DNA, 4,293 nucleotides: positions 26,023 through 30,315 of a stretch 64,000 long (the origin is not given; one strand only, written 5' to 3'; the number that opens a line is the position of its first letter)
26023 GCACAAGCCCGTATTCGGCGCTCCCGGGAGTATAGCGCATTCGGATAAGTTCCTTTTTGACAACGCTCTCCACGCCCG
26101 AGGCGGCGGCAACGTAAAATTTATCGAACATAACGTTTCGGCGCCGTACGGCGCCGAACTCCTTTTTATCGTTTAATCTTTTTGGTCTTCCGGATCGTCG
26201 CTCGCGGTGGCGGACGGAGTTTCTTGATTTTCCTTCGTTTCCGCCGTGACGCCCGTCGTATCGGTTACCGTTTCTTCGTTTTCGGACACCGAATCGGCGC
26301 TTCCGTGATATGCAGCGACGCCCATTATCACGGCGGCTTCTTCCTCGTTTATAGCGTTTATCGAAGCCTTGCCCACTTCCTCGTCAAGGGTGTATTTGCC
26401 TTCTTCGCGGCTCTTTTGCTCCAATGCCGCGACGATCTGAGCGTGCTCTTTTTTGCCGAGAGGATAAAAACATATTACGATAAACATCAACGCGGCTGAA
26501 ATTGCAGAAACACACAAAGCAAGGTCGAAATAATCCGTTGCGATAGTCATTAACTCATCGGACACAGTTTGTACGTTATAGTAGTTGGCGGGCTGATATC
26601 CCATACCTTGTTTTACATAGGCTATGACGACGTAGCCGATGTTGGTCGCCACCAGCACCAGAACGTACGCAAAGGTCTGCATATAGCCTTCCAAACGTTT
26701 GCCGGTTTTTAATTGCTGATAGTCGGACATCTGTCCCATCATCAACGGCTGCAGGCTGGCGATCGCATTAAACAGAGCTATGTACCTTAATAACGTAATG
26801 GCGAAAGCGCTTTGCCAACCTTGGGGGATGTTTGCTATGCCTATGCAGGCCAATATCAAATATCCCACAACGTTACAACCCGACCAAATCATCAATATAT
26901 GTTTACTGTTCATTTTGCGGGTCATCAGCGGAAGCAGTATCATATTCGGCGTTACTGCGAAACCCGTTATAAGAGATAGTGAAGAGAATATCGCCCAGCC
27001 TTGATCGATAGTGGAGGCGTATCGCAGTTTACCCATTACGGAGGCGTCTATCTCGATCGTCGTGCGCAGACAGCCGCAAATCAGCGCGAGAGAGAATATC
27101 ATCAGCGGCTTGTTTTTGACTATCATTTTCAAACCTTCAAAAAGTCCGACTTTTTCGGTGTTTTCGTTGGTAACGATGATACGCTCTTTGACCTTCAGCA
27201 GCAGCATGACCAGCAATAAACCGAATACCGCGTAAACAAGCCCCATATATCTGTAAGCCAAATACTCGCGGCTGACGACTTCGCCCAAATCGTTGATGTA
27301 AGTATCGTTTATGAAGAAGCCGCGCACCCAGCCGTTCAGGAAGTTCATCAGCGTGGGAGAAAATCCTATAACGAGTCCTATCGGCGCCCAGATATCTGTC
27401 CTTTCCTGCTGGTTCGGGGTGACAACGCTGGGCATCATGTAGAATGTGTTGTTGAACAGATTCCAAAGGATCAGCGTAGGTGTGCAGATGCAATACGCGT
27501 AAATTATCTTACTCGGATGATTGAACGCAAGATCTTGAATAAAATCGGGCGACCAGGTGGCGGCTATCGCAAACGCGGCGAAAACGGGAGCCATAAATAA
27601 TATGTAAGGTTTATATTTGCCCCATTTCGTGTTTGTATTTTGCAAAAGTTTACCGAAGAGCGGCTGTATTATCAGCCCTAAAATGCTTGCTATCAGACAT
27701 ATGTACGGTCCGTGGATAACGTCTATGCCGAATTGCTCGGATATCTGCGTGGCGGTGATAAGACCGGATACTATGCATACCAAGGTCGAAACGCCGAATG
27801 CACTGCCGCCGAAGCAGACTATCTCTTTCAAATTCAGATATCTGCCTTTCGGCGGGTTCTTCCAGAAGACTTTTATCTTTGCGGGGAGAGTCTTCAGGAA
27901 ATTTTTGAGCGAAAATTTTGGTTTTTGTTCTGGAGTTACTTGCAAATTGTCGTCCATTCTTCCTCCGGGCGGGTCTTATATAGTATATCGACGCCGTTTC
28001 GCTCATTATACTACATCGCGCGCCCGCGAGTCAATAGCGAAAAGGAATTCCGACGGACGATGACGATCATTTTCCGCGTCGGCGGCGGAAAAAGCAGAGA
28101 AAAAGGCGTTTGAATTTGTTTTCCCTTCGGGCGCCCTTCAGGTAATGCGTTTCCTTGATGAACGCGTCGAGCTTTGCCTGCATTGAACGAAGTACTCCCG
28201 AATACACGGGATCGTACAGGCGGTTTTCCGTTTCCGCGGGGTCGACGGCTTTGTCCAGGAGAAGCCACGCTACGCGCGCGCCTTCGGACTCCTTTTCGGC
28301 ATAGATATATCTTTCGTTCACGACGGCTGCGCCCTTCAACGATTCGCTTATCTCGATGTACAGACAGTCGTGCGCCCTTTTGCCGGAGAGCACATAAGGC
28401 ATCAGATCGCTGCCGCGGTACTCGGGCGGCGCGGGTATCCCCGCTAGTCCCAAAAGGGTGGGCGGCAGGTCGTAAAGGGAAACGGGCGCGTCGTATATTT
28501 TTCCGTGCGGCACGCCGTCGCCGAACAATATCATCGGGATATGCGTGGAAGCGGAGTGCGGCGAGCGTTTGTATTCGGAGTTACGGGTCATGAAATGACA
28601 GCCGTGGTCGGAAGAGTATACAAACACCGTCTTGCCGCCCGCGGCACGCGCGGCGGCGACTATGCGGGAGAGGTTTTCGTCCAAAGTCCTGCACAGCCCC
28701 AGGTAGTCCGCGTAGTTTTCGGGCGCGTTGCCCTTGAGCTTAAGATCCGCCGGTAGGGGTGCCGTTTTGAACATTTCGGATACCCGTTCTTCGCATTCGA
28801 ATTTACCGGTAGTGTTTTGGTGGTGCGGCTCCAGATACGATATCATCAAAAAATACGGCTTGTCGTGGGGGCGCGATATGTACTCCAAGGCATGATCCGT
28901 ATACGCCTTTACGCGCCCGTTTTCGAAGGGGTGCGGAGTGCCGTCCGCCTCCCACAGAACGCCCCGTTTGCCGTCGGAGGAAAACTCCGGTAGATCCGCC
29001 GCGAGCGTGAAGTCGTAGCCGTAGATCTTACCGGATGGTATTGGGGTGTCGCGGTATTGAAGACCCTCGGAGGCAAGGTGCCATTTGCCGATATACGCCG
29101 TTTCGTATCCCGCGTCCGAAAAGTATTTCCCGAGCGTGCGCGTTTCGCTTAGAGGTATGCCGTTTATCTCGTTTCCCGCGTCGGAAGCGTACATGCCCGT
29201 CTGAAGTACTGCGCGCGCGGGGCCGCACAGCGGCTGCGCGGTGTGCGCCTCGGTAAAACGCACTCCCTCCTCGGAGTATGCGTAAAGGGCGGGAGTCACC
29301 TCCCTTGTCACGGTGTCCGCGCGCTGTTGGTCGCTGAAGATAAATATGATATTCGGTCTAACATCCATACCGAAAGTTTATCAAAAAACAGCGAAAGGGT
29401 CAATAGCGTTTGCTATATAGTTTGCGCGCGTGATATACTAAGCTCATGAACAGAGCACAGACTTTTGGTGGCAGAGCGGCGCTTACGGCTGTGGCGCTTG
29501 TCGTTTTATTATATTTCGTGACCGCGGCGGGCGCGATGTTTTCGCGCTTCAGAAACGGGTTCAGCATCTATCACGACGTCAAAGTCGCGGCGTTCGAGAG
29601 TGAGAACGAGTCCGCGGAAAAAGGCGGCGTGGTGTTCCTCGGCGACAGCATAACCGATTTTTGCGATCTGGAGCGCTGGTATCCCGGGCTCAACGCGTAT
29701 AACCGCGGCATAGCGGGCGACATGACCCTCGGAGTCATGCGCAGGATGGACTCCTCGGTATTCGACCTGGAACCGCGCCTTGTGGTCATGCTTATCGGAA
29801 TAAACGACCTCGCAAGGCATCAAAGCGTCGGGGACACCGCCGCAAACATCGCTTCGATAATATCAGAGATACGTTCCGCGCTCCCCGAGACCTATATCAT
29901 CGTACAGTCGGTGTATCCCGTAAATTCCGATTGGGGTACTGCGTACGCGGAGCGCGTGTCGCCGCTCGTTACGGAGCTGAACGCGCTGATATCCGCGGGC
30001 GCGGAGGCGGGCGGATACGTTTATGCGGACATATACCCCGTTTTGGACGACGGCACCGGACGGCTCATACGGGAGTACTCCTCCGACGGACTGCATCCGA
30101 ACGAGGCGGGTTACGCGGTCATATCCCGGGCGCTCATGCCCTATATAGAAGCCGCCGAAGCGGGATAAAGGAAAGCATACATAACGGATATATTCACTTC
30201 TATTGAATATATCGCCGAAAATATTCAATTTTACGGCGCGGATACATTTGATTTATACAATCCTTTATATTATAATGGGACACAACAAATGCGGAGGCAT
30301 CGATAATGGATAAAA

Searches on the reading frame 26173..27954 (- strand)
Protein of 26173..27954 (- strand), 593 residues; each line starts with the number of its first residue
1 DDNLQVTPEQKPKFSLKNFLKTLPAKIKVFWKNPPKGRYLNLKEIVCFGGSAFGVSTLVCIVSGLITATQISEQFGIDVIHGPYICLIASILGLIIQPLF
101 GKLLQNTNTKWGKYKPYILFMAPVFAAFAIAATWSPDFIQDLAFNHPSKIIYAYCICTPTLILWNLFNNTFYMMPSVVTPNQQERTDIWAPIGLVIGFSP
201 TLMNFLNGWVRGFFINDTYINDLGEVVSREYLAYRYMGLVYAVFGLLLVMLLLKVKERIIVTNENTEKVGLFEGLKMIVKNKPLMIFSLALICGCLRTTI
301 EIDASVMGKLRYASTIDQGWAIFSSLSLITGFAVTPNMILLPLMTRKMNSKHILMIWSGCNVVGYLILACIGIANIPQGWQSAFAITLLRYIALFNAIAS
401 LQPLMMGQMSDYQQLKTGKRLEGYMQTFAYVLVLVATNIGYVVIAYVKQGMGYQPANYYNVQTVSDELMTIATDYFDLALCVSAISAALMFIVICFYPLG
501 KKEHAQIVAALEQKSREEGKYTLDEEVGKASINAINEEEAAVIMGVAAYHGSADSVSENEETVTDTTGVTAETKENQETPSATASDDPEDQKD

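Call 40: search_protein_families(library=pfam, proteins=[window:26173-27954:-], max_evalue=0.00001)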
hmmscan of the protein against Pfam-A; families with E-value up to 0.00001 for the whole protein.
window:26173-27954:- (593 aa): 1 family
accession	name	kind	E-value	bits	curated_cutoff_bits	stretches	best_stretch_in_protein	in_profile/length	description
PF13347.12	MFS_2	-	1.6e-31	109.8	27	1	72-500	25-426/427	MFS/sugar transport protein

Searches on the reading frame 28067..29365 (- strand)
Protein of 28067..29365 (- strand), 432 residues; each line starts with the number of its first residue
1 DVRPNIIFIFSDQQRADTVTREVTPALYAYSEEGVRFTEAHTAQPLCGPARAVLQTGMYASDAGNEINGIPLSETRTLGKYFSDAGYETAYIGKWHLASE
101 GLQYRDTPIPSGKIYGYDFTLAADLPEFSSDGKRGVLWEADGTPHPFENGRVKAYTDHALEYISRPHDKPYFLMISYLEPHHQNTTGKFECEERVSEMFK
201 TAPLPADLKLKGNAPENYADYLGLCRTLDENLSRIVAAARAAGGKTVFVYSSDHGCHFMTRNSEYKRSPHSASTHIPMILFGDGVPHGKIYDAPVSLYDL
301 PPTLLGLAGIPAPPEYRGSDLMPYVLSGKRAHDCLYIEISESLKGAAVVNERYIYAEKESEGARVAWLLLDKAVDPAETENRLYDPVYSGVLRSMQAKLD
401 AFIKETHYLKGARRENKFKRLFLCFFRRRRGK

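Call 40: search_protein_families(library=pfam, proteins=[window:28067-29365:-], max_evalue=0.00001)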
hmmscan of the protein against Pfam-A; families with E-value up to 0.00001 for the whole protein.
window:28067-29365:- (432 aa): 2 families
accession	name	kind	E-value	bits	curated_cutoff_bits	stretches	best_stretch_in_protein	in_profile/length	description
PF00884.28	Sulfatase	-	3.1e-42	145.4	25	1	4-310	1-301/301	Sulfatase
PF16347.10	SGSH_C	-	2.9e-07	31.2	29.3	1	266-402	8-151/154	N-sulphoglucosamine sulphohydrolase, C-terminal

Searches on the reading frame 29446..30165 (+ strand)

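Call 12: search_protein_families(library=ncbifam, proteins=[window:29446-30165:+], max_evalue=0.00001)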
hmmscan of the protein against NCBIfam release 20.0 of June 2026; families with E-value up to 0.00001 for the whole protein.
window:29446-30165:+ (240 aa): 0 families

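Call 41: search_protein_families(library=pfam, proteins=[window:29446-30165:+], max_evalue=0.00001)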
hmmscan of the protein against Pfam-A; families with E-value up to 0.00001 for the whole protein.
window:29446-30165:+ (240 aa): 2 families
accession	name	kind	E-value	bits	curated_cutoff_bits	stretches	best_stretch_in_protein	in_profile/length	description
PF13472.12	Lipase_GDSL_2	-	1.9e-28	100.6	32.9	1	64-225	1-178/178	GDSL-like Lipase/Acylhydrolase family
PF00657.28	Lipase_GDSL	-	8.1e-16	59.2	23.6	1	63-229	2-207/208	GDSL-like Lipase/Acylhydrolase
